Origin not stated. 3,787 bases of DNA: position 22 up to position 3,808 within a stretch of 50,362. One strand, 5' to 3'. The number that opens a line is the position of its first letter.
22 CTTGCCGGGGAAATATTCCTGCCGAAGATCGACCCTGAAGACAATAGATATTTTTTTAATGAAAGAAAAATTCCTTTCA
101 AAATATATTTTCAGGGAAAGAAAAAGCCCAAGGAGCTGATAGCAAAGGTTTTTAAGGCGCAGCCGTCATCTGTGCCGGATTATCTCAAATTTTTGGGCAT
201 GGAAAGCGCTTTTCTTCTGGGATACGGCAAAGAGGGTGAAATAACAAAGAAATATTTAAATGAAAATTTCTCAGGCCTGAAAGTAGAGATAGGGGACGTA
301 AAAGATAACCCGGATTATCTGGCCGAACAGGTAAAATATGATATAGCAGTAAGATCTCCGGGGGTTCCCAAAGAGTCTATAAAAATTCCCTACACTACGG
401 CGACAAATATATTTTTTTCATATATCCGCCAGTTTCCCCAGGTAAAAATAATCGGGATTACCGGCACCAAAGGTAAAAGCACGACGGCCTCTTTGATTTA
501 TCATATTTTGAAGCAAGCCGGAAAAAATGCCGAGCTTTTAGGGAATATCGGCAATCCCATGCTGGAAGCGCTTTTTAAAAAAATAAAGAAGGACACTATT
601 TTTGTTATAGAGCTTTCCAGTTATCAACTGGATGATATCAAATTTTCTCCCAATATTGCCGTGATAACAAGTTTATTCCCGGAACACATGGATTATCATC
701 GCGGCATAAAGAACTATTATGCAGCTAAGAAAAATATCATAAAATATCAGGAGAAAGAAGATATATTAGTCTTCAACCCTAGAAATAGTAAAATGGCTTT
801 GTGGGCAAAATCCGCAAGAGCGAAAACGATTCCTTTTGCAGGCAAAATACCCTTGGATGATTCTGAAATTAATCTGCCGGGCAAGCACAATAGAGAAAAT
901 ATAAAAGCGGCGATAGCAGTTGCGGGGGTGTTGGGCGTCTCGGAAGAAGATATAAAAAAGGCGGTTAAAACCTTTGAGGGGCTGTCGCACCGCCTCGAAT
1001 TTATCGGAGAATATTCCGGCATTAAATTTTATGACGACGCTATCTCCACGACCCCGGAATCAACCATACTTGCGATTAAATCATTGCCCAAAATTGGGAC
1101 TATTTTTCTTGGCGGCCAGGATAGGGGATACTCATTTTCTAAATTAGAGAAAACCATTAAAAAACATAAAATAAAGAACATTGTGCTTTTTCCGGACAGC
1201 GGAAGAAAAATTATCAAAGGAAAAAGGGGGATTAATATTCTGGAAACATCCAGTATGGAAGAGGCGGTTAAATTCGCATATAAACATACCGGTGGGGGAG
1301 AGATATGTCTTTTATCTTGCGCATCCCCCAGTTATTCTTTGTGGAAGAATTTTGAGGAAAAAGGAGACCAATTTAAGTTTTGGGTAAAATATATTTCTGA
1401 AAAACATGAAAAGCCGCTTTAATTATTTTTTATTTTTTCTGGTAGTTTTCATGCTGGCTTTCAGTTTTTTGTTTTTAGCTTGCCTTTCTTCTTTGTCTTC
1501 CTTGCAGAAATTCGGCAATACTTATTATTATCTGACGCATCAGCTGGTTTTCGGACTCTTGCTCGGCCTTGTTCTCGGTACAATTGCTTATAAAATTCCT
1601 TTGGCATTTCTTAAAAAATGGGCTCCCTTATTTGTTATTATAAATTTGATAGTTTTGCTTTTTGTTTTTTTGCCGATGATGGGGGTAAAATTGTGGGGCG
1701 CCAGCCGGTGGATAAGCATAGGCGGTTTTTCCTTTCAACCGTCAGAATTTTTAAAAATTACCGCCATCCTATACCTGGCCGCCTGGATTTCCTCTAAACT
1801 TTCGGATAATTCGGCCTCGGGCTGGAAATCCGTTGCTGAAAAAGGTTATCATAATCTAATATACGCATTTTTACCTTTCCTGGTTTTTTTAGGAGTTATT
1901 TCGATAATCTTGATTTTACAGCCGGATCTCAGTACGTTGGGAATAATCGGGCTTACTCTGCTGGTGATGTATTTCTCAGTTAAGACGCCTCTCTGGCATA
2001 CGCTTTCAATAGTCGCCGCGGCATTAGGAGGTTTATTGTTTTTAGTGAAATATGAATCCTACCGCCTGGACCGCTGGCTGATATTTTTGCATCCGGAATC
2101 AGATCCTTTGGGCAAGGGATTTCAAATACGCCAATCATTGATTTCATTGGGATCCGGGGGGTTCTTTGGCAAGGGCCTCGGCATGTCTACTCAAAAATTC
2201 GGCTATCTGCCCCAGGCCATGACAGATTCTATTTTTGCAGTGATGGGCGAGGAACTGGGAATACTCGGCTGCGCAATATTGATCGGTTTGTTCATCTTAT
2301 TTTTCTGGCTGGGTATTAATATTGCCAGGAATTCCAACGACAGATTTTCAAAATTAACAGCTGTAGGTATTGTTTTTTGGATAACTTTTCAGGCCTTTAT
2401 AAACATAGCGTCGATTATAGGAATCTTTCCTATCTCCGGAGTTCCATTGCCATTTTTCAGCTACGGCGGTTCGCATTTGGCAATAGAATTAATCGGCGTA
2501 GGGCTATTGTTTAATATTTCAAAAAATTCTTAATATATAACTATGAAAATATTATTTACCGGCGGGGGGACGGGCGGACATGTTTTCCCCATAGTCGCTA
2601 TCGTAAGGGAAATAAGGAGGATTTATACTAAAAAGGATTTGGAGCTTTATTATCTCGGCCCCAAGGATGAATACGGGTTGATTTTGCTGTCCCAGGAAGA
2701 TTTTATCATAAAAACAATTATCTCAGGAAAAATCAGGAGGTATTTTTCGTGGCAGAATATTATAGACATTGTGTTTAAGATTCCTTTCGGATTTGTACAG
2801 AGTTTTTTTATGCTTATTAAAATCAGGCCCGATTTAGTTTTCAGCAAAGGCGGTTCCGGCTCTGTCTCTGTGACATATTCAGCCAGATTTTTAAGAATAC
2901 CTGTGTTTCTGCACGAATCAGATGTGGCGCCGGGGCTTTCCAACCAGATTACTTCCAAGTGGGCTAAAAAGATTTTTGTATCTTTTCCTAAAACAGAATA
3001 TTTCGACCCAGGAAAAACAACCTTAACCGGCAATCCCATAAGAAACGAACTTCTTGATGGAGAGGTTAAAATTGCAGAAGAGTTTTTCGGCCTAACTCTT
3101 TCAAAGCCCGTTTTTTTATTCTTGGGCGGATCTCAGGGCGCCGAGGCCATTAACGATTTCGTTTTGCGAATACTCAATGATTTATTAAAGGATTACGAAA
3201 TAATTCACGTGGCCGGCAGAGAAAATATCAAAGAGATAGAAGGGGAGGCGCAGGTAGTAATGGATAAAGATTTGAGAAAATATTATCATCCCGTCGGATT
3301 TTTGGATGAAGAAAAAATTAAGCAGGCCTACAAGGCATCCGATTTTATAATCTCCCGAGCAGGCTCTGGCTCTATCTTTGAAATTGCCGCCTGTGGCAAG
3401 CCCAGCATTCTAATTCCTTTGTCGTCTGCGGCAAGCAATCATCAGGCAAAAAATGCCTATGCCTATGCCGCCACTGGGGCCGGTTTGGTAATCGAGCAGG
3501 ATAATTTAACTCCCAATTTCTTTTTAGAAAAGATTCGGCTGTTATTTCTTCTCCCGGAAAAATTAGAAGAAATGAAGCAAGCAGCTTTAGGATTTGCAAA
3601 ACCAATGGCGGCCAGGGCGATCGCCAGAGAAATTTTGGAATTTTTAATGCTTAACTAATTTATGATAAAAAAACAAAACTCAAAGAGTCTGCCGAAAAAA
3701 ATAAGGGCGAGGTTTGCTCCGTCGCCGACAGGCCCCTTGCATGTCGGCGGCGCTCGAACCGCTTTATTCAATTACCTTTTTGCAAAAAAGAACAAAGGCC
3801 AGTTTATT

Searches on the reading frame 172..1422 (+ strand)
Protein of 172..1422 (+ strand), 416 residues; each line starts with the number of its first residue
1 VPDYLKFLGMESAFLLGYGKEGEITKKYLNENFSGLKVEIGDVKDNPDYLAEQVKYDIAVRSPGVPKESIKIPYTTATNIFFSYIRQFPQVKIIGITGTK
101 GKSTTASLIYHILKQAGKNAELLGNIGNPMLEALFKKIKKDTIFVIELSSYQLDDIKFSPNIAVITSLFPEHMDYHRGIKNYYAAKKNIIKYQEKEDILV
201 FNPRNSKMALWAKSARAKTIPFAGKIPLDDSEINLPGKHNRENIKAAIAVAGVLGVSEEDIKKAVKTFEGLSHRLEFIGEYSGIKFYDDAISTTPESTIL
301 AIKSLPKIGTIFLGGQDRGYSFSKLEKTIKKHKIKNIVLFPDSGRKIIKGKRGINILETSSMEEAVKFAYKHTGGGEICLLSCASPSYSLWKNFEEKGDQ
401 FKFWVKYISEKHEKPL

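Call 24: search_protein_families(library=pfam, max_evalue=0.001, proteins=[window:172-1422:+])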
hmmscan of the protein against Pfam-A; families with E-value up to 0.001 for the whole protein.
window:172-1422:+ (416 aa): 2 families
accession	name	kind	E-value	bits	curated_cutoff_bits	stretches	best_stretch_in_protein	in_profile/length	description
PF08245.18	Mur_ligase_M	-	5.6e-29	102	24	1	96-221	1-144/200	Mur ligase middle domain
PF02875.26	Mur_ligase_C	-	4e-06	28.1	28.4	1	273-382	1-124/127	Mur ligase, glutamate ligase domain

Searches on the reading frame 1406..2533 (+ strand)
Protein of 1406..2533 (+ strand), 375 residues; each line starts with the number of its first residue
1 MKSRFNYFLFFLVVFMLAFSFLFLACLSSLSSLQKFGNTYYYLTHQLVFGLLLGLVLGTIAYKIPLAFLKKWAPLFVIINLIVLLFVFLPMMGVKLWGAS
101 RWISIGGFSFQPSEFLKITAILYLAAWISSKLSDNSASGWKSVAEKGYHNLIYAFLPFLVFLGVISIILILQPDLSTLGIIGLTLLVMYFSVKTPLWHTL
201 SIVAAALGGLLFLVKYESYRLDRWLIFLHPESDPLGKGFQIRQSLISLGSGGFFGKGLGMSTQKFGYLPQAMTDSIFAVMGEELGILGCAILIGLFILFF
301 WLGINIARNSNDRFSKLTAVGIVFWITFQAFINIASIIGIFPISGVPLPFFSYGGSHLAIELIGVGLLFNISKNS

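Call 24: search_protein_families(library=pfam, max_evalue=0.001, proteins=[window:1406-2533:+])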
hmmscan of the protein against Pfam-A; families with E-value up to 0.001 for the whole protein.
window:1406-2533:+ (375 aa): 1 family
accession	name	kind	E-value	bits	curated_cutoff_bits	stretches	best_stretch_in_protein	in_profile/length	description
PF01098.24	FTSW_RODA_SPOVE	-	3e-98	329.5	26.4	1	9-374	3-353/356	Cell cycle protein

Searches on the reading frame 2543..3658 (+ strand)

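Call 24: search_protein_families(library=pfam, max_evalue=0.001, proteins=[window:2543-3658:+])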
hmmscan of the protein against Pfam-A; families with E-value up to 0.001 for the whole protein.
window:2543-3658:+ (371 aa): 3 families
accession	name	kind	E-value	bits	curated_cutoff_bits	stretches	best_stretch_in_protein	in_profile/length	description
PF04101.22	Glyco_tran_28_C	-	1e-32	113.9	22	1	192-353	3-159/166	Glycosyltransferase family 28 C-terminal domain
PF03033.26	Glyco_transf_28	-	6.9e-25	88.2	26.2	1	3-145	1-138/139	Glycosyltransferase family 28 N-terminal domain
PF08660.17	Alg14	-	0.00033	21.1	27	1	9-122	6-120/171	Oligosaccharide biosynthesis protein Alg14 like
